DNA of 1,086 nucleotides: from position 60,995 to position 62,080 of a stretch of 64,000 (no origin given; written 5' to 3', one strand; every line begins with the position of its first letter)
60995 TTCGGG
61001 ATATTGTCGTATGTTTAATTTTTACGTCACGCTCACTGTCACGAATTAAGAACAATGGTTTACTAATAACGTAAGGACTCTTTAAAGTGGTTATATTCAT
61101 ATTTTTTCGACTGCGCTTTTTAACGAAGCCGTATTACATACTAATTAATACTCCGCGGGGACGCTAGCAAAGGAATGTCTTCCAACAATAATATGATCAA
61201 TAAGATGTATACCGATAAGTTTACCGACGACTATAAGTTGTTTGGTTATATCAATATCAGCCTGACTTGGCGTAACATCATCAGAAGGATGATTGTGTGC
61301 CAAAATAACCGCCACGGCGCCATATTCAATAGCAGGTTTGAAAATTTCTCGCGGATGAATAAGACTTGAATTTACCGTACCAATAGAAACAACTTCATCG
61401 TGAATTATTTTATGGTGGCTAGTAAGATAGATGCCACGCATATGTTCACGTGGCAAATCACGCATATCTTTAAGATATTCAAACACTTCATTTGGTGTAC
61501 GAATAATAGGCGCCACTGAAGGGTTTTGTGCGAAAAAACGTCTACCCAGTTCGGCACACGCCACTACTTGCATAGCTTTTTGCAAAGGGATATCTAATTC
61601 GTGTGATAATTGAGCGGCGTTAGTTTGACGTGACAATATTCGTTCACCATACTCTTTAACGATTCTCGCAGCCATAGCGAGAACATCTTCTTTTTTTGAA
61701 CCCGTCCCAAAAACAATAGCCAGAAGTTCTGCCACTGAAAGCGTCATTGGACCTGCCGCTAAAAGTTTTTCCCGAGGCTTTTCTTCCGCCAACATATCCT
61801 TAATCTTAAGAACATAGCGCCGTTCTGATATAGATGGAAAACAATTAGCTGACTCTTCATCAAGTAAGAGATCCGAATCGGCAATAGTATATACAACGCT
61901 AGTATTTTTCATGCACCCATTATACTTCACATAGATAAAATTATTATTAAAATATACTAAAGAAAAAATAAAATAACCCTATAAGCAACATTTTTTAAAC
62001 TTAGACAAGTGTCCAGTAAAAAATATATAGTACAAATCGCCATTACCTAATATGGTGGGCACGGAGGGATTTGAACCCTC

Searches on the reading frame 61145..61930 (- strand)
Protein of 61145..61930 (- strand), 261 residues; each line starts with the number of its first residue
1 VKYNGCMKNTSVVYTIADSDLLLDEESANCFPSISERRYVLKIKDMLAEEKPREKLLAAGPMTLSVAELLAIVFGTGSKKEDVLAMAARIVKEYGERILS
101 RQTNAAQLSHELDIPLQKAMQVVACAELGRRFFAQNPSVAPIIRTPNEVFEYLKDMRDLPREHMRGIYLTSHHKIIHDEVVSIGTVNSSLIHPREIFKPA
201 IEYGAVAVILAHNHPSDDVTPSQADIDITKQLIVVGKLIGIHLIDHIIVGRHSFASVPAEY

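Call 78: search_protein_families(library=pfam, proteins=[window:61145-61930:-], max_evalue=0.001)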
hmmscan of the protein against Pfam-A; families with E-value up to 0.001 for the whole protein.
window:61145-61930:- (261 aa): 2 families
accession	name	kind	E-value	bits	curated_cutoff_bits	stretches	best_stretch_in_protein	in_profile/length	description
PF04002.20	RadC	-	2e-40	137.9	22.1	1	143-257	1-116/121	RadC-like JAB domain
PF20582.4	UPF0758_N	-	2.1e-16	60.2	27.1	1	43-101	1-59/77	UPF0758 N-terminal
